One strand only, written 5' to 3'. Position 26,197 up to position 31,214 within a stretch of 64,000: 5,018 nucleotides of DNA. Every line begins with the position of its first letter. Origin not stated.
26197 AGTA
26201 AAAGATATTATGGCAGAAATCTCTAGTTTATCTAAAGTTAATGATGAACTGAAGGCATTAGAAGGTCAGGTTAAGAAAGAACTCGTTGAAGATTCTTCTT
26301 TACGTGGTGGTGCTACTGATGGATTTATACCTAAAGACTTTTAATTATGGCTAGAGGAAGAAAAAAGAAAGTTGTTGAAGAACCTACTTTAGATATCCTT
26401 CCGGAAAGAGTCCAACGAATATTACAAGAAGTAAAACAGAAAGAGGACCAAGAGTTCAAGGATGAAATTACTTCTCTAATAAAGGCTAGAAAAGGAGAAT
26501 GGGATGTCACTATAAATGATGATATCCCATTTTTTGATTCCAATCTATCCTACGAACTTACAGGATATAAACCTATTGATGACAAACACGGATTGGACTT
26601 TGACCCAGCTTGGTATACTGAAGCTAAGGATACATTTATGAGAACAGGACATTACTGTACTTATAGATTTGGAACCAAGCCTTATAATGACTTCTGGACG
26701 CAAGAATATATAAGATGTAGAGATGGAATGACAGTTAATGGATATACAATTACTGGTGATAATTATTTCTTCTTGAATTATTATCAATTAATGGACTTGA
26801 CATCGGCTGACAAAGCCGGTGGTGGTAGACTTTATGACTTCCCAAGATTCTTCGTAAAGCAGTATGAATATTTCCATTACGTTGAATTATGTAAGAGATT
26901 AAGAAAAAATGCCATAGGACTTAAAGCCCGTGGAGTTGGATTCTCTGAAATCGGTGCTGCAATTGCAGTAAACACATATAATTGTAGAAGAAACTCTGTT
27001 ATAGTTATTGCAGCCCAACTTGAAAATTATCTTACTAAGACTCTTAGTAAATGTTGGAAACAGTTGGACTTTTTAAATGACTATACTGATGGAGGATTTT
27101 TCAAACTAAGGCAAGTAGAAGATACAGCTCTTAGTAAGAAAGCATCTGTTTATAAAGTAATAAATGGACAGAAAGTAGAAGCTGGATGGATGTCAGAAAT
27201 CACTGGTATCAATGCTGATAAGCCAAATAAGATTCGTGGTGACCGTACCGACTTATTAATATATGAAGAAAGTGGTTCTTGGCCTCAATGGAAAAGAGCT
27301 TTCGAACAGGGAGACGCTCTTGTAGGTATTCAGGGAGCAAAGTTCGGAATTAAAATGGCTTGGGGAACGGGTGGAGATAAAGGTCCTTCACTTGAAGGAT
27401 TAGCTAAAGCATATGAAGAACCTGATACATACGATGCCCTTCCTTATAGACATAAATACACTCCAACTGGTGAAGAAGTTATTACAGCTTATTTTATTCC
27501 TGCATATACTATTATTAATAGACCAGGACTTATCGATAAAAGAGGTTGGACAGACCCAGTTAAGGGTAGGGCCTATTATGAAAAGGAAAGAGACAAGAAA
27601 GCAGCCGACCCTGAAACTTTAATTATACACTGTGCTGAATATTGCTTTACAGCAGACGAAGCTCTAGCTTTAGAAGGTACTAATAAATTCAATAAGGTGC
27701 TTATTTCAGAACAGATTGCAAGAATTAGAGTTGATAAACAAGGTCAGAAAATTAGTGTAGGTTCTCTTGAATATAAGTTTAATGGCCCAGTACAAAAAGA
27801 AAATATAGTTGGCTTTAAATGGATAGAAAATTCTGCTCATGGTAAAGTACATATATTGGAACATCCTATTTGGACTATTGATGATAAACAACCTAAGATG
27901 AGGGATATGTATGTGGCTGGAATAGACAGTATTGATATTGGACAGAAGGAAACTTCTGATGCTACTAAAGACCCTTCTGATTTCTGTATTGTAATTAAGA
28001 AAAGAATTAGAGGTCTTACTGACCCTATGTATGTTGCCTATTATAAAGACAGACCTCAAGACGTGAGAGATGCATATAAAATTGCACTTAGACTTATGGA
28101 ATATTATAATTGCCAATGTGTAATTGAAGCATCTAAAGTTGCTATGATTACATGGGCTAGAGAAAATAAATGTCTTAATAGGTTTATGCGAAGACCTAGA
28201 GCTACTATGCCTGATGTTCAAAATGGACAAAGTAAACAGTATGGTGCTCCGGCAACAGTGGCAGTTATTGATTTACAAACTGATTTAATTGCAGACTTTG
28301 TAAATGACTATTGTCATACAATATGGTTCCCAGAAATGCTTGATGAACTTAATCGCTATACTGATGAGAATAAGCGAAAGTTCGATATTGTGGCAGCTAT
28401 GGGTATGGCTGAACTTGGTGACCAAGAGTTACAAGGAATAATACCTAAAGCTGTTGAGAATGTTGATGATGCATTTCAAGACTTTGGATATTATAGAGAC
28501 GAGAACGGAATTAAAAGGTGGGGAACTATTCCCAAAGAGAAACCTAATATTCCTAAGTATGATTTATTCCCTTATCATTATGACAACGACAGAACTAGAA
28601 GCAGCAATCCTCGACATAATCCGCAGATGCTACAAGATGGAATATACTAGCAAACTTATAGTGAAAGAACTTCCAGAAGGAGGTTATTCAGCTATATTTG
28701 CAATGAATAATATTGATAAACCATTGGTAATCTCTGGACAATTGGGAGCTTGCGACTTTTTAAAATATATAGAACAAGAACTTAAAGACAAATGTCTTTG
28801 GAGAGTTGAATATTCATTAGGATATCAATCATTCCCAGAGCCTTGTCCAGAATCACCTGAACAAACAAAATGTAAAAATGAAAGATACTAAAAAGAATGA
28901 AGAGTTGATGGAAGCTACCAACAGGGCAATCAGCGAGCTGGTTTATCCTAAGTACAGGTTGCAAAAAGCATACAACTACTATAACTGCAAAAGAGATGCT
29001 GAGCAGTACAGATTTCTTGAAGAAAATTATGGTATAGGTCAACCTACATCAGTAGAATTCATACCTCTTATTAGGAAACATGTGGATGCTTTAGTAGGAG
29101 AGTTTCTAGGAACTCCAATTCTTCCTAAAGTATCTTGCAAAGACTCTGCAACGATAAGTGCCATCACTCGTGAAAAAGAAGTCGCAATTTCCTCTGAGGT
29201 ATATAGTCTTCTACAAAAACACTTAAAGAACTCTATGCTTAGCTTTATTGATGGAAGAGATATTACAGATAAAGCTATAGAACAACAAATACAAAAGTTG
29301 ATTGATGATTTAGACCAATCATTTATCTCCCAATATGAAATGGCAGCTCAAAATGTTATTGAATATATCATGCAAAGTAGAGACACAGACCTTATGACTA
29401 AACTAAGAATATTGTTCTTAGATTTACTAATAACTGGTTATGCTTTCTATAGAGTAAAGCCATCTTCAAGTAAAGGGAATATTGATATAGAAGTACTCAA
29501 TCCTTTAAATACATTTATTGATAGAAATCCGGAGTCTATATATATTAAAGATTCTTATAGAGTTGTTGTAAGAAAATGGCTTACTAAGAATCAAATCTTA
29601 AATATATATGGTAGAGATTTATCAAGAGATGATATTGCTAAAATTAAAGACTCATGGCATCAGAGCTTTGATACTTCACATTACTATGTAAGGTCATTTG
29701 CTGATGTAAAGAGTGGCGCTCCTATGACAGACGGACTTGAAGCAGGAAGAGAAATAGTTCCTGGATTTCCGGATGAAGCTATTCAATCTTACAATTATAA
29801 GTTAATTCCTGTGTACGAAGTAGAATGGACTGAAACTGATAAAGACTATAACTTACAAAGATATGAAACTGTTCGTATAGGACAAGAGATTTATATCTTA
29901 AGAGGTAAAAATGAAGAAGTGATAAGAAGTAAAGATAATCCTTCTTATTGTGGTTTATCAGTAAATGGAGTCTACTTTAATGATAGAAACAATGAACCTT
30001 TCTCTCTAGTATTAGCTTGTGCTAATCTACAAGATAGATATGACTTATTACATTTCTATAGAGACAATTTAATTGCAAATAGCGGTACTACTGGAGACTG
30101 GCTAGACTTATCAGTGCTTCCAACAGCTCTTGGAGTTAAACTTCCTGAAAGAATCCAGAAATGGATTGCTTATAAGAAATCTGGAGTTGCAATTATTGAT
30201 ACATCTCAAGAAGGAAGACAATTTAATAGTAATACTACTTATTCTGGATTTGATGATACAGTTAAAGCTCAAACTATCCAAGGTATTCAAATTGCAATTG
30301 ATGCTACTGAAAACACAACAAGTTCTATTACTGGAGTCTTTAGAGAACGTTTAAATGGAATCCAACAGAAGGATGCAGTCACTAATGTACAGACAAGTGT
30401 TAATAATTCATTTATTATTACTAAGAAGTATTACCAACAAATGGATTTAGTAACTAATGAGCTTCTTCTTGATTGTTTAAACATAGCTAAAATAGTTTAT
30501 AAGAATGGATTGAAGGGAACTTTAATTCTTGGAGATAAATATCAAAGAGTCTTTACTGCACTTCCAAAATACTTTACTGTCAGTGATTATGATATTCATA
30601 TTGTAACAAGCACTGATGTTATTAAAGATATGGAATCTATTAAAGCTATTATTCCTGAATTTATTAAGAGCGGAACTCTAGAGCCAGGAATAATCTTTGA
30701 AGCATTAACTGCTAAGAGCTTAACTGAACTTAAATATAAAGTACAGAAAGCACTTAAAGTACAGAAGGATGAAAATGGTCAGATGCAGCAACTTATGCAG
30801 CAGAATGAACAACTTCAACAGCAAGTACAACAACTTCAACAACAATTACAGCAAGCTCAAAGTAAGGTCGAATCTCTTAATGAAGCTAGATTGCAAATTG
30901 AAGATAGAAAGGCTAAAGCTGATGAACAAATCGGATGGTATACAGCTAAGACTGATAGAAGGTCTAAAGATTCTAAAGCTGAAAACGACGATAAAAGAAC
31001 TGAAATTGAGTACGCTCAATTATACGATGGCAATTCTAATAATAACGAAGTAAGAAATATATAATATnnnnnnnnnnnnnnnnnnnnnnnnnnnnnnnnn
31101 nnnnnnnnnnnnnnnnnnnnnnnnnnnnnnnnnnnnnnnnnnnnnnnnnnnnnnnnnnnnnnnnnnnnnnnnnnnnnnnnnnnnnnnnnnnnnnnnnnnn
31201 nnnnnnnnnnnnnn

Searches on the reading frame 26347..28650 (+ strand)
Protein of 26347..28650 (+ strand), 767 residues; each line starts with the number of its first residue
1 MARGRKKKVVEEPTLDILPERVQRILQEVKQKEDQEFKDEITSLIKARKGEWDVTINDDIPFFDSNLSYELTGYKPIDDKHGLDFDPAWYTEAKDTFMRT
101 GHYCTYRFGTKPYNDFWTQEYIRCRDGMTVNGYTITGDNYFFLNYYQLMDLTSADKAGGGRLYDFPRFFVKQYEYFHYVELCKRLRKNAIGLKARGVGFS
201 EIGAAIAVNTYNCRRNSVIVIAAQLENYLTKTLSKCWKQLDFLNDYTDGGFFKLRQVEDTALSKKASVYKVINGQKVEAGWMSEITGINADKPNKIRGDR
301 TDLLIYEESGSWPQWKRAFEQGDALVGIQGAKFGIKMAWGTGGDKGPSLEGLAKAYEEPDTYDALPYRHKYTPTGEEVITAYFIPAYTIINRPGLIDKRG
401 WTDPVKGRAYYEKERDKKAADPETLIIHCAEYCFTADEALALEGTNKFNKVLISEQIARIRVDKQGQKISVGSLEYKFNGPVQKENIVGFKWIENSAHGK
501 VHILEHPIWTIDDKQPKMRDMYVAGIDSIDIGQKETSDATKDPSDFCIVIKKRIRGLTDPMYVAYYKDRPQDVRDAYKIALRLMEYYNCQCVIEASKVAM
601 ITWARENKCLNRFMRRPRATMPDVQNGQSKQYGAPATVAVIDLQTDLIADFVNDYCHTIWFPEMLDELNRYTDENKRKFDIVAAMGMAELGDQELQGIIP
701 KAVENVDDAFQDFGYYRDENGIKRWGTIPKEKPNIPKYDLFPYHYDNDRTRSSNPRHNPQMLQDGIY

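Call 34: search_protein_families(library=phrogs, proteins=[window:26347-28650:+], max_evalue=0.00001)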
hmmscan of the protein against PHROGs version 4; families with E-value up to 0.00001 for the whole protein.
window:26347-28650:+ (767 aa): 1 family
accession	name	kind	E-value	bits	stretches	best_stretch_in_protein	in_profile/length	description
phrog_6681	-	head and packaging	3.5e-77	261.4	1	89-701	77-729/758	terminase large subunit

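Call 35: search_dna_similar(query=window:26347-28650:+, collection=phages, mode=protein, max_rows=12)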
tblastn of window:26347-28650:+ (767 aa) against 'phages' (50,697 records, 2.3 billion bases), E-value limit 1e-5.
Records with a match: 151; places in all: 151; records where one place covers at least 80% of the query: 40.
Best place of each record, by identity: >=99% 1; <60% 150.
By first word of the organism name: uncultured 57; Bacteroides 32; Flavobacterium 29; Bacteriophage 10; CrAssphage 7; Azobacteroides 2; Caudoviricetes 2; crAssphage 2; IAS 2; Cellulophaga 2; and 6 more.
By host as written in the record: - 77; Bacteroides intestinalis DSM 108646 25; Flavobacterium psychrophilum 950106-1/1 12; Bacteroides cellulosilyticus 4; Flavobacterium psychrophilum strain FPS-D10 3; Flavobacterium psychrophilum 020612-2/1 3; Homo sapiens 3; Candidatus Azobacteroides pseudotrichonymphae 2; and 15 more.
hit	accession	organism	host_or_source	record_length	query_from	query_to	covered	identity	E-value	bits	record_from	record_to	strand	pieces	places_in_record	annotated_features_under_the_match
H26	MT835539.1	Bacteriophage sp.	human fecal samples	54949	52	756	92%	53.4%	1e-141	771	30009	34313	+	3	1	record has no annotation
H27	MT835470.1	Bacteriophage sp.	human fecal samples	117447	2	756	98%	48.7%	0e+0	738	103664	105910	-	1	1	record has no annotation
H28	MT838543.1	Bacteriophage sp.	human fecal samples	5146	518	767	33%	100.0%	2e-165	525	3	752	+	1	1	record has no annotation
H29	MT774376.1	uncultured phage cr55_1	human feces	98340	97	690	77%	29.1%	2e-46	185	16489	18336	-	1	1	terminase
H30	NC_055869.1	uncultured phage cr55_1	human feces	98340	97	690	77%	29.1%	2e-46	185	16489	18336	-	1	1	terminase large subunit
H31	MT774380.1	uncultured phage cr1_1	human feces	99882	97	690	77%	29.1%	3e-46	185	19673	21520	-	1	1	terminase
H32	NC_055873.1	uncultured phage cr1_1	human feces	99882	97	690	77%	29.1%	3e-46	185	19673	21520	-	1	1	terminase large subunit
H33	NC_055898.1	uncultured phage cr115_1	human feces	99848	96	701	79%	27.7%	1e-45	183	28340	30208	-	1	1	terminase large subunit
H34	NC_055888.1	uncultured phage cr52_1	human feces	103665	97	698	78%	27.7%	2e-40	166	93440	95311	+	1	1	terminase large subunit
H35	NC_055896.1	uncultured phage cr113_1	human feces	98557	97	685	77%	28.3%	7e-38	159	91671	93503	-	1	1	terminase large subunit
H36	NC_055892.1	uncultured phage cr109_1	human feces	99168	97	685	77%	28.2%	5e-39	162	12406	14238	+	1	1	terminase large subunit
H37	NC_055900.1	uncultured phage cr125_1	human feces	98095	97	701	79%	27.2%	4e-42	172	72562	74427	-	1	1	terminase large subunit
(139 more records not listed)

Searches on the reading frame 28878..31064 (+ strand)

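Call 34: search_protein_families(library=phrogs, proteins=[window:28878-31064:+], max_evalue=0.00001)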
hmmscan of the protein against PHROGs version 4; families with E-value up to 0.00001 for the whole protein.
window:28878-31064:+ (728 aa): 2 families
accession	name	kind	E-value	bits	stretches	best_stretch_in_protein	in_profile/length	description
phrog_6547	-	head and packaging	1.1e-49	170.2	2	324-698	375-753/827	portal protein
phrog_156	-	head and packaging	9.9e-10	38.4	0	158-318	101-229/681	portal protein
